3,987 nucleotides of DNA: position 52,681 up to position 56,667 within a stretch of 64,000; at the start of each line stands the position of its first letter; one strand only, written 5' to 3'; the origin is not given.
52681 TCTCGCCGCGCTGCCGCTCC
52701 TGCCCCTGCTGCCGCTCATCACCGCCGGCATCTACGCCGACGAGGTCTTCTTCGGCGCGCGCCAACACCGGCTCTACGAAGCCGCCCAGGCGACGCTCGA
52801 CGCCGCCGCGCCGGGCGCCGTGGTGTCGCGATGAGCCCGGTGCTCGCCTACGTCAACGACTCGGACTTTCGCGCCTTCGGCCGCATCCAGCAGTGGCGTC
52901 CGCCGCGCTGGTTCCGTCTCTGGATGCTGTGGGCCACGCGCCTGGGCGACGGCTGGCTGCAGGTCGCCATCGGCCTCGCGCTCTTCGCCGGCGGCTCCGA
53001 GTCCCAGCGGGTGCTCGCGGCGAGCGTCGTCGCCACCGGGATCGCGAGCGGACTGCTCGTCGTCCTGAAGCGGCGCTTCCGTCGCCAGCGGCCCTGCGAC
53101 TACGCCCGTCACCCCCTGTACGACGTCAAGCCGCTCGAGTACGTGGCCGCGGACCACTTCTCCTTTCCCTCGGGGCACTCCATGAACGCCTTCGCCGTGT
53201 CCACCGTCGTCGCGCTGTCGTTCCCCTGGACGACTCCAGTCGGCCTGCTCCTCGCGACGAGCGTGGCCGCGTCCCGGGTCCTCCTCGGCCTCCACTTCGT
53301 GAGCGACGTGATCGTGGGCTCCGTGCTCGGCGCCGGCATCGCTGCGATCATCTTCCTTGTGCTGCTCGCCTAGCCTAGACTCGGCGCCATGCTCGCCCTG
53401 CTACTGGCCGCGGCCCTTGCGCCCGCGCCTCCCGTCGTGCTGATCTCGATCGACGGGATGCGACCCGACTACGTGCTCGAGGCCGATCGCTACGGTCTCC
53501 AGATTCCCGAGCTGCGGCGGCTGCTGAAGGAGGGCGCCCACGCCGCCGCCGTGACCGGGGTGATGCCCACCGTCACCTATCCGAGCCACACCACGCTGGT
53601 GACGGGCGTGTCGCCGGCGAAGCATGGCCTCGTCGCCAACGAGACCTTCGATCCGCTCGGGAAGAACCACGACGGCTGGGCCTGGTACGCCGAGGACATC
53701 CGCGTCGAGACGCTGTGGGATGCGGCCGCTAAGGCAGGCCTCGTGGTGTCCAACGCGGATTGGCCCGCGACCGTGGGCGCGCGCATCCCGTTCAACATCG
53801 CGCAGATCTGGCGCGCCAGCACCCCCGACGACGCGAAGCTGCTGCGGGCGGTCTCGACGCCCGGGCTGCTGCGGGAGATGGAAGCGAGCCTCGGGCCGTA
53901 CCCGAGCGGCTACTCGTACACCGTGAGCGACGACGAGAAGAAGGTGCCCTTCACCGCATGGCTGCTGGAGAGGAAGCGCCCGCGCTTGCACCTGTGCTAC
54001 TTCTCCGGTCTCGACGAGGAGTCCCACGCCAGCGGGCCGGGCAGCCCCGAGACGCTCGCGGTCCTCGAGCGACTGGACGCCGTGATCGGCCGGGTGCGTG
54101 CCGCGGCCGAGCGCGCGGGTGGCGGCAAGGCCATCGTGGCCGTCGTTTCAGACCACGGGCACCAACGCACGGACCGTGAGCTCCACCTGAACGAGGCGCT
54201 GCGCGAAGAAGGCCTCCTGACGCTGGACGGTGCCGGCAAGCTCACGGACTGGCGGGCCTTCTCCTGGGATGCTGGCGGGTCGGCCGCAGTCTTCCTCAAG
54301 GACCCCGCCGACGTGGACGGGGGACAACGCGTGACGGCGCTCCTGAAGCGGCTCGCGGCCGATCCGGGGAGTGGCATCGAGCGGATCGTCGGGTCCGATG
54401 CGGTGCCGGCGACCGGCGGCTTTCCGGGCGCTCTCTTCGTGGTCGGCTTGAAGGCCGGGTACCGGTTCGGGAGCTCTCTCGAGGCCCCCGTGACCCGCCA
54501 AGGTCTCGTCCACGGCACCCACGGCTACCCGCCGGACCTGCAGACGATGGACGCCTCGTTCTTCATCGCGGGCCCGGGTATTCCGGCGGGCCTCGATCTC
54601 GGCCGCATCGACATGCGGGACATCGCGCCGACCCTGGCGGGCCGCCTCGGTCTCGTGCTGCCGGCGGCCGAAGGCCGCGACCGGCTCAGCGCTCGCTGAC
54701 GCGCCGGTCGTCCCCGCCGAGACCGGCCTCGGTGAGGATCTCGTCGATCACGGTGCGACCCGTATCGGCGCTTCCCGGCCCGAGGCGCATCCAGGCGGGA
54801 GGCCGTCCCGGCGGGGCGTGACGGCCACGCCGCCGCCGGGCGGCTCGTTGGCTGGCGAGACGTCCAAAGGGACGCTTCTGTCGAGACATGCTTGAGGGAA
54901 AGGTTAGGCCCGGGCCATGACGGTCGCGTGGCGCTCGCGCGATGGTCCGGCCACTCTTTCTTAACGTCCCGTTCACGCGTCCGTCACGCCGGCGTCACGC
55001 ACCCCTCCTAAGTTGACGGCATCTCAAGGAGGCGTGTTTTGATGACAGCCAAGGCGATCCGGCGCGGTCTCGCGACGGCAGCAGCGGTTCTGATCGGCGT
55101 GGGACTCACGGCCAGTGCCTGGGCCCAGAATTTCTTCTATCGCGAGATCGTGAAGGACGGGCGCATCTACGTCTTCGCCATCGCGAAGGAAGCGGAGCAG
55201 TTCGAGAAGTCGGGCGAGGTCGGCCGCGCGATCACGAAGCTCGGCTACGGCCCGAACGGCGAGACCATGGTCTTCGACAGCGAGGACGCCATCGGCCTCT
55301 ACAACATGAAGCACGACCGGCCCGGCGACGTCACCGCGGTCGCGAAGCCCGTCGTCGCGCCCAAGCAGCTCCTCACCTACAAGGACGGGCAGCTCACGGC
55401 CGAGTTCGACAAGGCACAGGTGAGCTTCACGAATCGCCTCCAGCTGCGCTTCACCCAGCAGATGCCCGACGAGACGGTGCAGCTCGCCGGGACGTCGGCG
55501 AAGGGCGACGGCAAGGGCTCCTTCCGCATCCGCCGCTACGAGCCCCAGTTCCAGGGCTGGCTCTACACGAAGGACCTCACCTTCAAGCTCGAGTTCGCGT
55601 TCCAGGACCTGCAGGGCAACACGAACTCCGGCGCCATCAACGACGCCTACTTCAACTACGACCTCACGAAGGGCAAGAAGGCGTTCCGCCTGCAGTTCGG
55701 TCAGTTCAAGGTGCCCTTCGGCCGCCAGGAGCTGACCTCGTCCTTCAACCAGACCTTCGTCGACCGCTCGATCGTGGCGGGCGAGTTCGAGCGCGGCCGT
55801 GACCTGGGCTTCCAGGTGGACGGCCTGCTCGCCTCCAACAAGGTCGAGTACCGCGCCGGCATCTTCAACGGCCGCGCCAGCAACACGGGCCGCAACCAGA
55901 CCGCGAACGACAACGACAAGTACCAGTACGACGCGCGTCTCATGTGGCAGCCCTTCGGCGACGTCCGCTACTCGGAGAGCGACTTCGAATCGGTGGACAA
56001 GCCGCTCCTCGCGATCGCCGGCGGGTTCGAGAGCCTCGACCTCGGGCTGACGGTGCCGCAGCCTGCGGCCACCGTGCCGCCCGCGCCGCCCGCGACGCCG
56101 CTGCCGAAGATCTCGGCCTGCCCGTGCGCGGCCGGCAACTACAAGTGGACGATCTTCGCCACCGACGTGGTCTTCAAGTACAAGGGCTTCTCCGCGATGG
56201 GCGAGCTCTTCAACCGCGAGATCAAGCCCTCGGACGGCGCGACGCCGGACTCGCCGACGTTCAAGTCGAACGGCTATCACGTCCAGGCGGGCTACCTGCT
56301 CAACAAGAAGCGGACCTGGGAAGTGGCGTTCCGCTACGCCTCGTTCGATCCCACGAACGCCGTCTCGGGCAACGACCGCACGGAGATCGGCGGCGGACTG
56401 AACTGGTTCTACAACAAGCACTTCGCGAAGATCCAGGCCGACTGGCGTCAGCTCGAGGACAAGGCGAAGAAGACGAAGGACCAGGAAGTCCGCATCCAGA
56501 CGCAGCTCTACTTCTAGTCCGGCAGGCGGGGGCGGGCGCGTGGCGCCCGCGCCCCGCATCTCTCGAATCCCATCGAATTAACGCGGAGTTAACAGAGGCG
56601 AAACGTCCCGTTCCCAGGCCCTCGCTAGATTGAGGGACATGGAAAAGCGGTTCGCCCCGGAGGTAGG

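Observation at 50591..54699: A phosphoester/lipid-remodelling gene cluster directly upstream of the Pho regulon: candidate phosphate-starvation membrane-lipid replacement and Pi-scavenging module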

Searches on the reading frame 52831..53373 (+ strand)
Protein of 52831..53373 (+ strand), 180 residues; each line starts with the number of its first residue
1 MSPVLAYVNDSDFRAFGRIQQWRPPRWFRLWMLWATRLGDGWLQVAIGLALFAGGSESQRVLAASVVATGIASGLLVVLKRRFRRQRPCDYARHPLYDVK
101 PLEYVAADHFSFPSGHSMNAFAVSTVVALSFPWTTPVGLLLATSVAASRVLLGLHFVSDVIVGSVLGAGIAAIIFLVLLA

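Call 7: search_protein_families(library=pfam, proteins=[window:52831-53373:+], max_evalue=0.01)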
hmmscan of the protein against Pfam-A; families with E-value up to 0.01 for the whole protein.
window:52831-53373:+ (180 aa): 2 families
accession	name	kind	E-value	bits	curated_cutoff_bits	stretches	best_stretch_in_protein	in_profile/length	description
PF01569.27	PAP2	-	4.5e-23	81.9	27.2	1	65-177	5-124/130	PAP2 superfamily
PF14378.12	PAP2_3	-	1.1e-05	25.8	27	1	104-172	119-189/190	PAP2 superfamily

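Call 8: search_protein_families(library=ncbifam, proteins=[window:52831-53373:+], max_evalue=0.01)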
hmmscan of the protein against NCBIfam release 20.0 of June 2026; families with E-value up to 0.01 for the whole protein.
window:52831-53373:+ (180 aa): 4 families
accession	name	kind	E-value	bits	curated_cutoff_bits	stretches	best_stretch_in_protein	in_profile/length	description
NF007975.0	PRK10699.1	equivalog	1e-08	34.9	261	1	107-174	154-226/254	phosphatidylglycerophosphatase B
NF047884.1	UdeprDiPSep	equivalog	1.3e-08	35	250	1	37-174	50-183/188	undecaprenyl-diphosphatase SepP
NF008813.0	PRK11837.1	equivalog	4.4e-05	23.5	229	1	107-168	100-161/202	undecaprenyl-diphosphate phosphatase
NF045654.1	APhasePhoC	equivalog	0.00077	19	430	1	81-173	134-225/248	acid phosphatase PhoC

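Call 39: search_solved_structures(query=window:52831-53373:+, max_evalue=0.01, show_alignments=1)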
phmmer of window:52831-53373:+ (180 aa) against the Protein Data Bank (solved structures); distinct sequences matched with E-value up to 0.01: 14.
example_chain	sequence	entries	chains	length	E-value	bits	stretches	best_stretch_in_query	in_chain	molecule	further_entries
7f17_A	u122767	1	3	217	2.9e-06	30.6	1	75-173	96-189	Acid phosphatase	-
7f18_A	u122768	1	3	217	4.3e-06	30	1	76-173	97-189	Acid phosphatase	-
6ebu_A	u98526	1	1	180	9.1e-06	29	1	35-174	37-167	LpxE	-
5jwy_A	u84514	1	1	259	9.2e-06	28.9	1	109-173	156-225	Phosphatidylglycerophosphatase B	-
4px7_A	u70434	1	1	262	9.5e-06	28.9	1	109-173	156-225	Phosphatidylglycerophosphatase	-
5jki_A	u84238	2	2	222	2.1e-05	27.8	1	98-168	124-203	Putative lipid phosphate phosphatase YodM | Phosphatidylglycerophosphatase B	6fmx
8bm3_A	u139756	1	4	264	0.00025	24.3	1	109-173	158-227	Phosphatidylglycerophosphatase B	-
9qcj_A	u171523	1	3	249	0.0013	22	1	80-172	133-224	Major phosphate-irrepressible acid phosphatase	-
1iw8_A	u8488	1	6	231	0.0017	21.6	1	108-174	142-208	acid phosphatase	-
9qci_A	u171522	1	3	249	0.0017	21.5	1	83-172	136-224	Major phosphate-irrepressible acid phosphatase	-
9htz_A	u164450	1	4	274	0.003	20.7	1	80-172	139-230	Phosphatase PAP2 family protein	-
9jq0_A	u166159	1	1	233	0.004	20.4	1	107-174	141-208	Acid phosphatase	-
1d2t_A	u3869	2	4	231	0.0044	20.2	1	108-174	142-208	ACID PHOSPHATASE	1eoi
8yc1_A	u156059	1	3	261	0.0053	20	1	82-174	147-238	Acid phosphatase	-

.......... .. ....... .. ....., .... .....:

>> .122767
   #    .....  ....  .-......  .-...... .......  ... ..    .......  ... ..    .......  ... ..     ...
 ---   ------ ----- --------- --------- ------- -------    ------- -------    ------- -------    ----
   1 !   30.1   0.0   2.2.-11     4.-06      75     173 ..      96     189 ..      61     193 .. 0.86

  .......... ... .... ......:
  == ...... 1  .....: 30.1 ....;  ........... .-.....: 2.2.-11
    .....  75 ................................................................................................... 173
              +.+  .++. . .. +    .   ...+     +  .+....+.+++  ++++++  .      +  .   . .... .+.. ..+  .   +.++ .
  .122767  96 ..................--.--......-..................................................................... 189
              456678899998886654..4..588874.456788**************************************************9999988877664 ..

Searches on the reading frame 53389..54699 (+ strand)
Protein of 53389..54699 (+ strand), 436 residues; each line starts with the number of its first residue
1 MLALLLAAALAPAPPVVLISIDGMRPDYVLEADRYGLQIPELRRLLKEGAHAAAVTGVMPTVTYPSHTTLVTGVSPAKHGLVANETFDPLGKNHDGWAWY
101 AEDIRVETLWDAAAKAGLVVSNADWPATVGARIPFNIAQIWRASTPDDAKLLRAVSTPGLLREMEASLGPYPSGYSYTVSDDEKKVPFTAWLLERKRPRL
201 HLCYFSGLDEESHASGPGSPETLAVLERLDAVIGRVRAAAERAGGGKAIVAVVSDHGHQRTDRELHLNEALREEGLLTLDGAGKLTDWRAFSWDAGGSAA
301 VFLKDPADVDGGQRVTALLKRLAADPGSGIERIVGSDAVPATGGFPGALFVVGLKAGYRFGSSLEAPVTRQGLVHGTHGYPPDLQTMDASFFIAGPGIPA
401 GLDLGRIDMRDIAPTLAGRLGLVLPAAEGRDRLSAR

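Call 7: search_protein_families(library=pfam, proteins=[window:53389-54699:+], max_evalue=0.01)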
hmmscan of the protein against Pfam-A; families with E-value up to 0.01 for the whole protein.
window:53389-54699:+ (436 aa): 2 families
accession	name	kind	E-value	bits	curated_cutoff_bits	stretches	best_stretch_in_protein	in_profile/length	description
PF01663.27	Phosphodiest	-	3.2e-48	165.5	23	1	16-290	1-249/342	Type I phosphodiesterase / nucleotide pyrophosphatase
PF00884.28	Sulfatase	-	5.5e-06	26.3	25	0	225-262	209-247/301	Sulfatase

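Call 8: search_protein_families(library=ncbifam, proteins=[window:53389-54699:+], max_evalue=0.01)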
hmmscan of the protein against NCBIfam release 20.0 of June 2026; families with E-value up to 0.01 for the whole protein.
window:53389-54699:+ (436 aa): 6 families
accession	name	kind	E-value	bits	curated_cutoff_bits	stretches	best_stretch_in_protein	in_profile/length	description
TIGR02335.1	hydr_PhnA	equivalog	4.6e-18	65.5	407.55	1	12-260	11-242/408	phosphonoacetate hydrolase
NF042991.1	alk_phos_PafA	equivalog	2.2e-11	42.9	650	1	16-118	40-139/554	alkaline phosphatase PafA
NF010322.0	PRK13759.1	equivalog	2.2e-06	26.5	481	1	13-85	6-77/486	arylsulfatase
NF051873.1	AlkPhosPhoY32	equivalog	3.6e-06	25.8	1000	1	11-89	17-95/539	alkaline phosphatase PhoY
NF045661.1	HdlasePehA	equivalog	5.1e-05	22.1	900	1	16-99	5-85/506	phosphoric/sulfuric ester hydrolase PehA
NF038075.1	fam_STM4013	hypoth_equivalog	0.0016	18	250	0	16-79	10-70/261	STM4013/SEN3800 family hydrolase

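Call 40: search_solved_structures(query=window:53389-54699:+, max_evalue=0.0001)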
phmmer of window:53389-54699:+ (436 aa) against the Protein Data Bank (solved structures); distinct sequences matched with E-value up to 0.0001: 56.
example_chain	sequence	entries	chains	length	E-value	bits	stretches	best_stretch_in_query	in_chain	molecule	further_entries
2gsn_A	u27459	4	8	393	6e-20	74.5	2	15-91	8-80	phosphodiesterase-nucleotide pyrophosphatase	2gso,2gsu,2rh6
5vem_A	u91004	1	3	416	1.8e-19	72.9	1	14-128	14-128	Ectonucleotide pyrophosphatase/phosphodiesterase family member 5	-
7mw8_D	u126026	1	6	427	2.3e-19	72.6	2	11-91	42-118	Phosphodiesterase-nucleotide pyrophosphatase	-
4lqy_A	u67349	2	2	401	1.5e-18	69.9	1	13-94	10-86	Bis(5'-adenosyl)-triphosphatase ENPP4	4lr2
5ven_A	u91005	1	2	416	1.9e-18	69.6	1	15-114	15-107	Ectonucleotide pyrophosphatase/phosphodiesterase family member 5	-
7n1s_A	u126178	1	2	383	2.2e-18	69.4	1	16-91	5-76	Phosphodiesterase-nucleotide pyrophosphatase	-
6c01_A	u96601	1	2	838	8e-18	67.5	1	13-126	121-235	Ectonucleotide pyrophosphatase/phosphodiesterase family member 3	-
9nir_A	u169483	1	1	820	8.8e-18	67.4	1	13-95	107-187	Ectonucleotide pyrophosphatase/phosphodiesterase family member 3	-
5veo_A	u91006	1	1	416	9.4e-18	67.3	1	15-114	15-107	Ectonucleotide pyrophosphatase/phosphodiesterase family member 5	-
6wet_AaA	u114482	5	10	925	1.3e-17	66.9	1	13-152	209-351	Ectonucleotide pyrophosphatase/phosphodiesterase family member 1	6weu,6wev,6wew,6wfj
6f2t_A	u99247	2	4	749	3.2e-17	65.6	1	13-128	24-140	Ectonucleotide pyrophosphatase/phosphodiesterase family member 3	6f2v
6c02_A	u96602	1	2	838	4e-17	65.3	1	13-126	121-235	Ectonucleotide pyrophosphatase/phosphodiesterase family member 3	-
6g4g_A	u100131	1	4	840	5e-17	64.9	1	13-128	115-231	Ectonucleotide pyrophosphatase/phosphodiesterase family member 3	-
4b56_A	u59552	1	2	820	5.9e-17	64.7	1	12-90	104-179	ECTONUCLEOTIDE PYROPHOSPHATASE/PHOSPHODIESTERASE FAMILY MEMBER 1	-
4gtw_A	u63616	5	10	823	6e-17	64.7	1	12-90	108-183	Ectonucleotide pyrophosphatase/phosphodiesterase family member 2, Alkaline phosphodiestera | Ectonucleotide pyrophosphatase/phosphodiesterase family member 1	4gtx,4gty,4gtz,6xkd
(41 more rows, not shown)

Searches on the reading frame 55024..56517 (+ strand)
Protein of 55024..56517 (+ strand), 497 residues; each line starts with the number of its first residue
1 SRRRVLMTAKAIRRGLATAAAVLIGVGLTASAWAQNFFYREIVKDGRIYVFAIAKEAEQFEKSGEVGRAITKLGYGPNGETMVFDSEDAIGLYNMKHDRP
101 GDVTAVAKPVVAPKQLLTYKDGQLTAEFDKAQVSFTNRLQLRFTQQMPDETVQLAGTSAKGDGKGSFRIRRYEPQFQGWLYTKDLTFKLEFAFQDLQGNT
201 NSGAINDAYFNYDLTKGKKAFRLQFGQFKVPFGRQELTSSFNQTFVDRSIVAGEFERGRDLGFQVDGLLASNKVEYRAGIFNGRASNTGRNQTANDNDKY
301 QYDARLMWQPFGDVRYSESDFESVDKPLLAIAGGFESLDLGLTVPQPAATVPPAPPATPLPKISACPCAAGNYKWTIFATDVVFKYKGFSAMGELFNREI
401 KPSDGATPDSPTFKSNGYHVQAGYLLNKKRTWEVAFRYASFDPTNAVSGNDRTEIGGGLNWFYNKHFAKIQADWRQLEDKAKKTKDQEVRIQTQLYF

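Call 7: search_protein_families(library=pfam, proteins=[window:55024-56517:+], max_evalue=0.01)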
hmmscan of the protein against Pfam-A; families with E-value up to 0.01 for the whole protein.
window:55024-56517:+ (497 aa): 1 family
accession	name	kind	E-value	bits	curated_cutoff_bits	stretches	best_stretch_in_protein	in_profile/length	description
PF07396.17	Porin_O_P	-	1.7e-23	83.9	20.9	2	160-311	20-166/370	Phosphate-selective porin O and P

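Call 8: search_protein_families(library=ncbifam, proteins=[window:55024-56517:+], max_evalue=0.01)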
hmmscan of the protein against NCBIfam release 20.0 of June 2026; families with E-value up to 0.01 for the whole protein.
window:55024-56517:+ (497 aa): 1 family
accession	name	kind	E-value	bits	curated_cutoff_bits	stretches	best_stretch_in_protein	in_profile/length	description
NF040900.1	porin_ExtI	equivalog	2.8e-13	49.5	150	1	203-305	113-210/403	selenite/tellurite reduction operon porin ExtI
